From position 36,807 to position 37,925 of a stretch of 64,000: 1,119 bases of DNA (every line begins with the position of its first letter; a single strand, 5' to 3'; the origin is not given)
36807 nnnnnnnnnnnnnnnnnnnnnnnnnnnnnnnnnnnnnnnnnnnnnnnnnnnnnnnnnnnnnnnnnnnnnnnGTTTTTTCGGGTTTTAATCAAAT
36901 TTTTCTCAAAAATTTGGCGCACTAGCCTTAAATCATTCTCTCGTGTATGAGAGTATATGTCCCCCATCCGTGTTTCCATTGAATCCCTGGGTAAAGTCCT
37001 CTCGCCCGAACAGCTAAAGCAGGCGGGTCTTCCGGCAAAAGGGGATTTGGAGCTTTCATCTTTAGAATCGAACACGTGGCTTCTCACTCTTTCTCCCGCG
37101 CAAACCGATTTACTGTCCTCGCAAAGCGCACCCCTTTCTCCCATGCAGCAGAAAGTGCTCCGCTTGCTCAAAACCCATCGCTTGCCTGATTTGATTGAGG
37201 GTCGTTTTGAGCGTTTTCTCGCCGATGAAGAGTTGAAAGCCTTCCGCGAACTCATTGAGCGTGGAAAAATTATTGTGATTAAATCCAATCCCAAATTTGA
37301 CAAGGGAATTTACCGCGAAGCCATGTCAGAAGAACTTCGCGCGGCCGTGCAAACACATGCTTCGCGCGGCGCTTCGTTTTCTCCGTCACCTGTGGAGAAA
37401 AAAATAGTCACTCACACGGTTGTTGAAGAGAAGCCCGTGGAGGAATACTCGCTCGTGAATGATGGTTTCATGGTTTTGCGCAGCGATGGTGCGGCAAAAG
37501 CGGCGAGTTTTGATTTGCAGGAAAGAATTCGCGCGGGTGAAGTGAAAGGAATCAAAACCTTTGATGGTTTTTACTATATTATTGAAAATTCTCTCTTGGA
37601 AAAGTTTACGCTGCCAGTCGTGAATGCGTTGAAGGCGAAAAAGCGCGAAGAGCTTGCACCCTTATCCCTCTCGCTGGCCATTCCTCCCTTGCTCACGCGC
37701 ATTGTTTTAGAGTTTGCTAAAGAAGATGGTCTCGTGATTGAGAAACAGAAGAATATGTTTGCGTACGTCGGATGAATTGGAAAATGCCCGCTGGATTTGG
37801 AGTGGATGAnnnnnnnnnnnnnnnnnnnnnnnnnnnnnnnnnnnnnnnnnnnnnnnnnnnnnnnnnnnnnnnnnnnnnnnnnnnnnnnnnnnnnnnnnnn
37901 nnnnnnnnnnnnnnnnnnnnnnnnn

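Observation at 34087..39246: XPD helicase without Bax1, divergent from a KaiC-like ATPase / wH protein / Usp / LuxR-HTH regulator cluster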

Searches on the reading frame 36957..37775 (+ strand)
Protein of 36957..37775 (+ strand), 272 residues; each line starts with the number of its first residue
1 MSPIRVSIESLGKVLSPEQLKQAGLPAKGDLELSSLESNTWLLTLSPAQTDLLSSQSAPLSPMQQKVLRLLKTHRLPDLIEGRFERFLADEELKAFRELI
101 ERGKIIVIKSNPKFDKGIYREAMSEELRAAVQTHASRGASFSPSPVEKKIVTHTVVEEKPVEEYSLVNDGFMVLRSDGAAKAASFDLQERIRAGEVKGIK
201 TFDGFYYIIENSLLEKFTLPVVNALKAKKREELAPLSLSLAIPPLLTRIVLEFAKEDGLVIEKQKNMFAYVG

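Call 3: search_protein_families(library=pfam, proteins=[window:36957-37775:+], max_evalue=0.1)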
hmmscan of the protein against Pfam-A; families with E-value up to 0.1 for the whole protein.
window:36957-37775:+ (272 aa): 1 family
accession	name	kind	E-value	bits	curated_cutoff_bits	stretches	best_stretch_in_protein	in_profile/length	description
PF20330.3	DUF6625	-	0.083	13.1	27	0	78-135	101-159/267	Family of unknown function (DUF6625)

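Call 4: search_protein_families(library=ncbifam, proteins=[window:36957-37775:+], max_evalue=0.1)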
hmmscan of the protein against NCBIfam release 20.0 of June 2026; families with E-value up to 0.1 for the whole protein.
window:36957-37775:+ (272 aa): 0 families

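Call 15: find_homologous_proteins(query=window:36957-37775:+, max_evalue=0.001)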
Query window:36957-37775:+ (272 aa): 39 proteins with E <= 0.001 among 3339 candidates.
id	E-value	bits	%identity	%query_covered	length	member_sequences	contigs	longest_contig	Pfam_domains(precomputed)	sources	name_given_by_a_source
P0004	1.2e-167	573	100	100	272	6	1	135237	-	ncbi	-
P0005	1.1e-150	518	90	100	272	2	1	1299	-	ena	-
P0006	1.7e-146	504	88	100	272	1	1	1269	-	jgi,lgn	-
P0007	1.2e-115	403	72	100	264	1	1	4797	-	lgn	-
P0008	2.2e-115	402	71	100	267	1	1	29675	-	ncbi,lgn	-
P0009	3.9e-112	392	68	100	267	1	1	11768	-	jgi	jgi:hypothetical protein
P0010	5.3e-112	391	69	100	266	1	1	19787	-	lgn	-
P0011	3.6e-111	388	68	100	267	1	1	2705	-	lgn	-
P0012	6.9e-108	378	67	100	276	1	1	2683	-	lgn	-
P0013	4.7e-107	375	67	100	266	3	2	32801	-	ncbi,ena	-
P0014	4.5e-106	372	65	100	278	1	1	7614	-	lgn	-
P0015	4.8e-106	372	67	100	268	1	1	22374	-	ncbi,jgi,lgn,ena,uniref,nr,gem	ncbi:MAG: hypothetical protein FJY86_02170 [Candidatus Diapherotrites archaeon]|uniref:Uncharacteriz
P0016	8.2e-106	371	64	100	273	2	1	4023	-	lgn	-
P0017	1.7e-104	367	65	100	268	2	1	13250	-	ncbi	-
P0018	6.6e-87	309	61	98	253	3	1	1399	-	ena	-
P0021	2.6e-83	297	57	100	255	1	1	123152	-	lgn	-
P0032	8.1e-65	237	49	99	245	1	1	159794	-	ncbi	ncbi:MAG: hypothetical protein V1776_05030 [Candidatus Diapherotrites archaeon]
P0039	7.4e-58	214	43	100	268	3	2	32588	-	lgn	-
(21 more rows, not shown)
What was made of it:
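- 36957..37775 (+): Multi-winged-helix protein, 272 aa. It has a small N-terminal beta-rich domain (1-50), wH (62-121), a disordered linker (134-153), a highly conserved alpha/beta segment (158-212) and wH (211-270). 39 homologues, all Diapherotrites or unclassified archaeon MAGs (call 15).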

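Call 18: find_encoding_contigs(protein=P0032, flank=6000, max_places=2)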
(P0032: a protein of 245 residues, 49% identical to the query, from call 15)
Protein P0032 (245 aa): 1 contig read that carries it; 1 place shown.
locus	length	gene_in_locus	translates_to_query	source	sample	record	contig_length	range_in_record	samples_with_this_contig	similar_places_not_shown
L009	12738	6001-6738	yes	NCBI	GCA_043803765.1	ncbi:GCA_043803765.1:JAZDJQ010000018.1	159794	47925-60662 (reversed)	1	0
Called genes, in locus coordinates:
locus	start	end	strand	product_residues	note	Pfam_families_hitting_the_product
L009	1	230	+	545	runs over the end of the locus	PF10633:NPCBM_assoc (faint)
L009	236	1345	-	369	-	-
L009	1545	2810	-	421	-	PF13173:AAA_14, PF13635:DUF4143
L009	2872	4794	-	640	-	PF00270:DEAD (faint), PF04851:ResIII (faint), PF06733:DEAD_2, PF13307:Helicase_C_2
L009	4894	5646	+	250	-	PF13481:AAA_25 (weak), PF06745:ATPase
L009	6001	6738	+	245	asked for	-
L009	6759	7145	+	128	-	-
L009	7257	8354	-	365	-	PF00579:tRNA-synt_1b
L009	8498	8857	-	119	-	-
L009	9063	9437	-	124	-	-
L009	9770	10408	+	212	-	PF01066:CDP-OH_P_transf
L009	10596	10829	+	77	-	-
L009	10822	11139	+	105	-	PF02452:PemK_toxin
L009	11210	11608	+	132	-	PF01588:tRNA_bind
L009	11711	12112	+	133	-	-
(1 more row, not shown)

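Call 19: find_encoding_contigs(protein=P0039, flank=6000, max_places=2)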
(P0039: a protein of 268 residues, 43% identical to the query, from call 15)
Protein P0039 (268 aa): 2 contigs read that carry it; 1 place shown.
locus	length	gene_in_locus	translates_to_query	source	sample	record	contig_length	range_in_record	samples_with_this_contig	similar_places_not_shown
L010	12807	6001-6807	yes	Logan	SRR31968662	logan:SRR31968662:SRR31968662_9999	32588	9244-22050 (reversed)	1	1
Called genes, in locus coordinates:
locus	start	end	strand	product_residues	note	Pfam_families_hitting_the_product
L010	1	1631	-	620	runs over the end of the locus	-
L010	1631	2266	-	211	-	-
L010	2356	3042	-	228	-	-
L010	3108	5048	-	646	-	PF00270:DEAD (faint), PF04851:ResIII (faint), PF06733:DEAD_2, PF13307:Helicase_C_2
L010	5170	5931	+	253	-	PF13481:AAA_25 (weak), PF06745:ATPase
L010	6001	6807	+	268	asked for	-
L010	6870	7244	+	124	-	-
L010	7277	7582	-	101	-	-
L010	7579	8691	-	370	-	PF00579:tRNA-synt_1b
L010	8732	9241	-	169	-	-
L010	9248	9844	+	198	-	PF02778:tRNA_int_endo_N (weak), PF01974:tRNA_int_endo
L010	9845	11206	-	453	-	-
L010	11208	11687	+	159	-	PF03352:Adenine_glyco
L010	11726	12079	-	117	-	-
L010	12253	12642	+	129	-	-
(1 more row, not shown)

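Call 20: find_encoding_contigs(protein=P0021, flank=6000, max_places=2)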
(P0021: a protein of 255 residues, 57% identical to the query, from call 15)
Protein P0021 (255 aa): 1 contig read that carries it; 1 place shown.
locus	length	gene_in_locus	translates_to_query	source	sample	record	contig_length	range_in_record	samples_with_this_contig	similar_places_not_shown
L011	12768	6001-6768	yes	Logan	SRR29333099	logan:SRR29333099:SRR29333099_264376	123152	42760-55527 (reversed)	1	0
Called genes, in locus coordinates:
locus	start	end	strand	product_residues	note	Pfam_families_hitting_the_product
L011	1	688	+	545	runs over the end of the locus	-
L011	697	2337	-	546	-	-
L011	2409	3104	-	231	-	-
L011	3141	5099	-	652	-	PF00270:DEAD (faint), PF06733:DEAD_2, PF13307:Helicase_C_2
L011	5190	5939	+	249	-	PF13481:AAA_25 (weak), PF06745:ATPase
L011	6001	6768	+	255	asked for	-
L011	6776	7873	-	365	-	PF00579:tRNA-synt_1b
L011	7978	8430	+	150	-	PF03352:Adenine_glyco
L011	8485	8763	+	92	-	-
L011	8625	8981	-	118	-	-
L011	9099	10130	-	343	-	PF00571:CBS, PF01769:MgtE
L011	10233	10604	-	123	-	-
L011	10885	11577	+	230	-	PF01066:CDP-OH_P_transf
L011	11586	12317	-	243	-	PF04545:Sigma70_r4 (faint)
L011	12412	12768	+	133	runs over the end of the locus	PF01588:tRNA_bind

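Call 25: search_solved_structures(query=A2, max_evalue=10, show_alignments=2)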
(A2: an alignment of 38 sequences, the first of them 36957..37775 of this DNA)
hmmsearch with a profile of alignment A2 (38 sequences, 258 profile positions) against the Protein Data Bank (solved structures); distinct sequences matched with E-value up to 10: 1.
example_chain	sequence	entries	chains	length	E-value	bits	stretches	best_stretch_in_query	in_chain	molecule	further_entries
1uj4_A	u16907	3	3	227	1.6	11.1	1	152-185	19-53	ribose 5-phosphate isomerase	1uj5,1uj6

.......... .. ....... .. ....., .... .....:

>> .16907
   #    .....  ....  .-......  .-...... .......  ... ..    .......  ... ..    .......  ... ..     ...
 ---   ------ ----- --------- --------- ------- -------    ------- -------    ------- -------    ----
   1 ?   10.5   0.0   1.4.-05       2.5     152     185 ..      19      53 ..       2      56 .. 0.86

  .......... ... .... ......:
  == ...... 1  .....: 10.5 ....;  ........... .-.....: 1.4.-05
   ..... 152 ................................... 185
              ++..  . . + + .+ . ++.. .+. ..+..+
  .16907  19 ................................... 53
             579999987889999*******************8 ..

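Call 35: predict_structure(alignment_id=A2)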
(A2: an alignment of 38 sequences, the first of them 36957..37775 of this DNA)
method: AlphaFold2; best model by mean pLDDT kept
length: 272 residues; sequences in the alignment: 38
mean_pLDDT: 80.5   pTM: 0.44
mean pLDDT of the five models: 80.5, 78.9, 76.9, 73.2, 72.2
residues with pLDDT >= 90: 101; 70-90: 120; 50-70: 26; < 50: 25
segments of 3 or more residues with pLDDT < 50: 52-56, 134-153
pLDDT, mean of each block of 10 residues (from residue 1): 78 82 78 79 69 56 87 85 88 89 83 80 61 44 37 57 86 91 91 94 92 95 94 93 93 95 94 87
secondary structure, 60 per line:
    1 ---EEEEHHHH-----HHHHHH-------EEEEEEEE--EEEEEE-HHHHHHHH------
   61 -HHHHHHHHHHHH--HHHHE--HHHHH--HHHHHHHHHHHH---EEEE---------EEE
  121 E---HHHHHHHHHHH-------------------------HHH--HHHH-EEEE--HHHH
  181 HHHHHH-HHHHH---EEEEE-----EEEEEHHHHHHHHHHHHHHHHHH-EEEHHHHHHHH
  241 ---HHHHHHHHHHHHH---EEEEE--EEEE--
elements in order: E4-7 H8-11 H17-22 E30-37 E40-45 H47-54 H62-73 H76-79 H83-87 H90-101 E105-108 E118-121 H125-135 H166-169 E171-174 H177-186 H188-192 E196-200 E206-210 H211-228 E230-232 H233-240 H244-256 E260-264 E267-270
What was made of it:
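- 36957..37775 (+): AF2 pLDDT 80.5 (call 35).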

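Call 42: find_encoding_contigs(protein=P0017, flank=8000, max_places=2)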
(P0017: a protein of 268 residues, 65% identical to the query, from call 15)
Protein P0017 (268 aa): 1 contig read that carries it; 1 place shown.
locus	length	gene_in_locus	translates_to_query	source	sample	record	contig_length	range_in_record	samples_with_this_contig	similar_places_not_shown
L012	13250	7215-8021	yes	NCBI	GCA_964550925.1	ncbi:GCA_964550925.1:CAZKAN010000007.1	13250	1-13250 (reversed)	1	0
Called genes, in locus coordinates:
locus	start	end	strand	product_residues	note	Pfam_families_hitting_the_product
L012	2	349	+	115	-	?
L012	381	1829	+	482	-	-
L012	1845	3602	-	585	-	-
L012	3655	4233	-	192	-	-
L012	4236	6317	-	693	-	-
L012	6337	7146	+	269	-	PF13481:AAA_25 (faint), PF06745:ATPase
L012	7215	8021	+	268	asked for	-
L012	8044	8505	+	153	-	-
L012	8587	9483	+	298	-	PF04545:Sigma70_r4 (faint), PF08281:Sigma70_r4_2 (faint)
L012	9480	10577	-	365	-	PF00579:tRNA-synt_1b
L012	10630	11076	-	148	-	PF01230:HIT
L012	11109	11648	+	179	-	PF03352:Adenine_glyco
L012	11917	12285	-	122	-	-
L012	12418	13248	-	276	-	?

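Call 43: find_encoding_contigs(protein=P0014, flank=8000, max_places=2)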
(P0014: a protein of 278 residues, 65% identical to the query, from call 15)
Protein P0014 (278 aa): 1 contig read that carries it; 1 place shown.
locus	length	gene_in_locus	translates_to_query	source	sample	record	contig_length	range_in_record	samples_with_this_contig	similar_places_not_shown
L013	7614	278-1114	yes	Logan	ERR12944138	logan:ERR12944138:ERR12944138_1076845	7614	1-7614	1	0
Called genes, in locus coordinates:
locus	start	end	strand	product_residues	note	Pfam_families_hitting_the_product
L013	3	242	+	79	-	?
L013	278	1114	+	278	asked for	-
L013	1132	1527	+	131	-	-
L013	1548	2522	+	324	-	PF00196:GerE (weak)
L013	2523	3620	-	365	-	PF00579:tRNA-synt_1b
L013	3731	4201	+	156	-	PF03352:Adenine_glyco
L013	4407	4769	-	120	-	-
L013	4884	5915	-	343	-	PF00571:CBS, PF01769:MgtE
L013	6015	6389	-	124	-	-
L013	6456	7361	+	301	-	PF01066:CDP-OH_P_transf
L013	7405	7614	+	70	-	?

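Call 44: find_encoding_contigs(protein=P0007, flank=8000, max_places=2)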
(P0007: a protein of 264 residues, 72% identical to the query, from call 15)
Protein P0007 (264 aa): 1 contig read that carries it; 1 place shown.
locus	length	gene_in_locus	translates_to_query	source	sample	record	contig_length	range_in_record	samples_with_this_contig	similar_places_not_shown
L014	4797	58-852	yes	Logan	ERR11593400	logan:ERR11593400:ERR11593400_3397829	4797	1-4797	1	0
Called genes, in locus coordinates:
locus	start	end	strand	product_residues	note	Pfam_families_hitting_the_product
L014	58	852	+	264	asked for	-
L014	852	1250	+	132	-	-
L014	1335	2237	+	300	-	PF00196:GerE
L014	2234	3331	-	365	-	PF00579:tRNA-synt_1b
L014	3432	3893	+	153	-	PF03352:Adenine_glyco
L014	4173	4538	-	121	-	-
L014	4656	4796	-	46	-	?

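Call 65: search_protein_families(library=pfam, alignment_id=A2, max_evalue=1)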
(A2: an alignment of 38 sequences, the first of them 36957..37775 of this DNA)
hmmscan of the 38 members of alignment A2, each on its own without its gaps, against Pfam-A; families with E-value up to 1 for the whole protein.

A. member 1, window:36957-37775:+ (272 aa): 2 families
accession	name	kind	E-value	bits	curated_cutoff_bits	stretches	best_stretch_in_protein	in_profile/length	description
PF20330.3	DUF6625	-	0.083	13.1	27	1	78-135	101-159/267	Family of unknown function (DUF6625)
PF14582.11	Metallophos_3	-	0.12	12.2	28.2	0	85-137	157-212/259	Metallophosphoesterase, calcineurin superfamily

B. families by the number of members that match (of 38 scanned): 15 families
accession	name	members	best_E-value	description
PF09012.17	FeoC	4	0.0057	FeoC like transcriptional regulator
PF20330.3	DUF6625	4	0.061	Family of unknown function (DUF6625)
PF08279.18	HTH_11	2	0.0073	HTH domain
PF14582.11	Metallophos_3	2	0.02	Metallophosphoesterase, calcineurin superfamily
PF13412.12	HTH_24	1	0.0025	Winged helix-turn-helix DNA-binding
PF18501.6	REC1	1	0.0091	Alpha helical recognition lobe domain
PF08118.16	MDM31_MDM32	1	0.024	Yeast mitochondrial distribution and morphology (MDM) proteins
PF09821.14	AAA_assoc_C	1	0.045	C-terminal AAA-associated domain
PF09783.14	Vac_ImportDeg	1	0.051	Vacuolar import and degradation protein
PF14731.12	Staphopain_pro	1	0.083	Staphopain proregion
PF23800.1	DUF7176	1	0.11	Family of unknown function (DUF7176)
PF14394.12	DUF4423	1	0.11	Domain of unknown function (DUF4423)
PF15486.11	DUF4644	1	0.12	Domain of unknown function (DUF4644)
PF08220.18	HTH_DeoR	1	0.16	DeoR-like helix-turn-helix domain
PF17920.6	TetR_C_16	1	0.21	Tetracyclin repressor-like, C-terminal domain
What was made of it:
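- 36957..37775 (+): No Pfam hit (calls 3, 65).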
